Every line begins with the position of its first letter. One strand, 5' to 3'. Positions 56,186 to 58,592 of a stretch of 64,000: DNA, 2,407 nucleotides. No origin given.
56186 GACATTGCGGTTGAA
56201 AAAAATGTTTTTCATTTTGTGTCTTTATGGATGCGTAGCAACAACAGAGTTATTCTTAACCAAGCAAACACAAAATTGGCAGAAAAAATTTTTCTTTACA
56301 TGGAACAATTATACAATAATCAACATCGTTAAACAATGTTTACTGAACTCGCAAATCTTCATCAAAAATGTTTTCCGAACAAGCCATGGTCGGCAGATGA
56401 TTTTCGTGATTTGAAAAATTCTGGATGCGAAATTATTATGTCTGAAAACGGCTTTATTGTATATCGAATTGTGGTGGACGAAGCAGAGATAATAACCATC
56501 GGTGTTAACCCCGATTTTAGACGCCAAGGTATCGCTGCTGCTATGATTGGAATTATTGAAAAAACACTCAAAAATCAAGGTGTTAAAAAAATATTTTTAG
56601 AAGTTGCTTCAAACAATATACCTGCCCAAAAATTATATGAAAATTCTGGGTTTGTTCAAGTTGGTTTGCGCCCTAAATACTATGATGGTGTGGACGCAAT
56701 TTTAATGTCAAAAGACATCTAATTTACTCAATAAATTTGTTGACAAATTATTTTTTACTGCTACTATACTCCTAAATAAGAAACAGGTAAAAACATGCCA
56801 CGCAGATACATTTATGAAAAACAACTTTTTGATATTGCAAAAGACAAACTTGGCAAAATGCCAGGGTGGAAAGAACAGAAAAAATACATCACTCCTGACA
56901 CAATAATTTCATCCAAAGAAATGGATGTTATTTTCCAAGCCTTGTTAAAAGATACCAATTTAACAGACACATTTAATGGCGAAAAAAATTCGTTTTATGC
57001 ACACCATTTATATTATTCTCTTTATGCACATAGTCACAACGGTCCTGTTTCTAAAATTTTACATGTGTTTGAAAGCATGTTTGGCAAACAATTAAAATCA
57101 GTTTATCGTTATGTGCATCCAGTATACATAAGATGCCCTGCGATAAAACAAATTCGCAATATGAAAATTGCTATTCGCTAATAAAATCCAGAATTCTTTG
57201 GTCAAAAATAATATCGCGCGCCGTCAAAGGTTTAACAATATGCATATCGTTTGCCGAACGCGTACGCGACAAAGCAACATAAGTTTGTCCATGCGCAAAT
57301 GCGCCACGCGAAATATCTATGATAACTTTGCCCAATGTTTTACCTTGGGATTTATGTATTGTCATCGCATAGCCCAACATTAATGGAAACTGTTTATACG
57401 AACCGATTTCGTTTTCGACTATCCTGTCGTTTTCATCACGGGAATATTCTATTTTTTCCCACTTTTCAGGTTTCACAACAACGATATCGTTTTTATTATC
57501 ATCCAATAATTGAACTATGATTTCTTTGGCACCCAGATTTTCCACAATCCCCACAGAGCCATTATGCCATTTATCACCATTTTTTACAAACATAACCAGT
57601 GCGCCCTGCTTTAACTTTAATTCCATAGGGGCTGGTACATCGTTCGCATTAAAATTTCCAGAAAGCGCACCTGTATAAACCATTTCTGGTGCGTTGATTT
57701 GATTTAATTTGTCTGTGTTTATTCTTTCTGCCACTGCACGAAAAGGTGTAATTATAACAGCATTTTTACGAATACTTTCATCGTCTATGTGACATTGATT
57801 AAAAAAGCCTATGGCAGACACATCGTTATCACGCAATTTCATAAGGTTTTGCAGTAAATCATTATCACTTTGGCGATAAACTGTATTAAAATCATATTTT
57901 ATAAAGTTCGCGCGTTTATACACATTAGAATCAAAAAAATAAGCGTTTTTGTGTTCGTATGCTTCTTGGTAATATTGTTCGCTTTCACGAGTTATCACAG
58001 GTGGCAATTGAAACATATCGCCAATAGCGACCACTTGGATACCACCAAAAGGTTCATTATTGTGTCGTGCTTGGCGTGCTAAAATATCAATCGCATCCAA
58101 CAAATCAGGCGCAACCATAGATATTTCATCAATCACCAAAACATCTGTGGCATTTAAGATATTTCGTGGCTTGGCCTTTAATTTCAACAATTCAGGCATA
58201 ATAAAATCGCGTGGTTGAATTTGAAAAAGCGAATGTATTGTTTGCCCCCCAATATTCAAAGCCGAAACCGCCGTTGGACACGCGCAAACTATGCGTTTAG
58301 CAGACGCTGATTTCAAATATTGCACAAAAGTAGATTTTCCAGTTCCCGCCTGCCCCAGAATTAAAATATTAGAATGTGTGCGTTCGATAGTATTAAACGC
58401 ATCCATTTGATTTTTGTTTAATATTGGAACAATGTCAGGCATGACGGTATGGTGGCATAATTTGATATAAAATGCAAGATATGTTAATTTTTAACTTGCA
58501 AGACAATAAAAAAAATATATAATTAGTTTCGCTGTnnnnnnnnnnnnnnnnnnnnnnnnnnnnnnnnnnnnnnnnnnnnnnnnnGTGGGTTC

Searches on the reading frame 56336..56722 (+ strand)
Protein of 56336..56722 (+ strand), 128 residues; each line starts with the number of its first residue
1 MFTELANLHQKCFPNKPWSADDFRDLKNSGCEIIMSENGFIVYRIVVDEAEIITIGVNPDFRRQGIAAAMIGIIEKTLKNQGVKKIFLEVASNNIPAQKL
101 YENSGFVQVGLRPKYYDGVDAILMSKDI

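Call 30: search_protein_families(library=pfam, proteins=[window:56336-56722:+], max_evalue=0.001)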
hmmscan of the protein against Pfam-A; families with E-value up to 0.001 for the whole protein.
window:56336-56722:+ (128 aa): 7 families
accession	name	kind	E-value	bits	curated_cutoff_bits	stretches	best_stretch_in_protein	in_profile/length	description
PF00583.31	Acetyltransf_1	-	8.8e-17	61.9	20.7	1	4-106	3-116/116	Acetyltransferase (GNAT) family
PF13673.13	Acetyltransf_10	-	3.9e-11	43.5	23.6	1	47-127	49-127/128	Acetyltransferase (GNAT) domain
PF13508.13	Acetyltransf_7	-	1.3e-10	42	27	1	34-107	15-83/84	Acetyltransferase (GNAT) domain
PF13420.13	Acetyltransf_4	-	1.4e-07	32.1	24.3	1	60-111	87-139/155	Acetyltransferase (GNAT) domain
PF08445.16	FR47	-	4.8e-06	26.9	22.1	1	48-107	20-78/86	FR47-like protein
PF13302.13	Acetyltransf_3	-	0.00069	20.8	25.4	1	39-107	67-138/138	Acetyltransferase (GNAT) domain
PF23209.2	IDM1_C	-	0.00097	19.7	33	0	49-93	57-101/140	Increased DNA methylation 1, C-terminal domain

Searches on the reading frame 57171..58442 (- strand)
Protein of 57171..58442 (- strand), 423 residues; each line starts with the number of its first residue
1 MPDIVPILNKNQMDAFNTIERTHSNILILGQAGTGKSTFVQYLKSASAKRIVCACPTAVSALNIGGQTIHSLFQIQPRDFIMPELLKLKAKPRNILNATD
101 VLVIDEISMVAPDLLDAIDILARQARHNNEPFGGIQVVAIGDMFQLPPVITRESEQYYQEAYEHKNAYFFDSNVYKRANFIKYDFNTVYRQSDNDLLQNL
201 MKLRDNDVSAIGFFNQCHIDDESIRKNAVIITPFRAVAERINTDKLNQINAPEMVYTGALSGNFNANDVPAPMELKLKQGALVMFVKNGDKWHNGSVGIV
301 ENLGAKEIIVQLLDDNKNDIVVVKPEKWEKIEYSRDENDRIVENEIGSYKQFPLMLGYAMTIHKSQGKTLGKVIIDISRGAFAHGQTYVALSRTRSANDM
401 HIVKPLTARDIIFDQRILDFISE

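Call 30: search_protein_families(library=pfam, proteins=[window:57171-58442:-], max_evalue=0.001)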
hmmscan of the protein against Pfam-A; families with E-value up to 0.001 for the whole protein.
window:57171-58442:- (423 aa): 12 families
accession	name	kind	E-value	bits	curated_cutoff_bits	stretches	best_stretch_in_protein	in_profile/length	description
PF05970.20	PIF1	-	1.3e-25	90.7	25.9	1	8-179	2-179/223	PIF1-like helicase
PF13604.12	AAA_30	-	3.4e-13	50.2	27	1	8-149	2-131/191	AAA domain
PF13245.12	AAA_19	-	1.6e-12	48.2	25.1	1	20-149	8-132/134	AAA domain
PF02689.20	Herpes_Helicase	-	4.7e-09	35.3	27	1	357-409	730-784/808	Helicase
PF13401.12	AAA_22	-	1.2e-05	26.1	27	1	22-141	4-122/130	AAA domain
PF01443.25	Viral_helicase1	-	0.0001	22.6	21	0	26-117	1-78/228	Viral superfamily 1 RNA helicase core domain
PF13191.12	AAA_16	-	0.00013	22.9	32.6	1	15-58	15-63/167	AAA ATPase domain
PF07728.20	AAA_5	-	0.00015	22.2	22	1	25-127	1-96/139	AAA domain (dynein-related subfamily)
PF13479.12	AAA_24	-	0.00033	21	27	1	25-128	4-94/195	AAA domain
PF13538.12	UvrD_C_2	-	0.00042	20.6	27.4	1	357-395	2-46/52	UvrD-like helicase C-terminal domain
PF00270.35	DEAD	-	0.00055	20.1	26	0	10-64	2-61/167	DEAD/DEAH box helicase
PF05729.18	NACHT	-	0.00081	19.7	26.7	0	26-124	3-96/167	NACHT domain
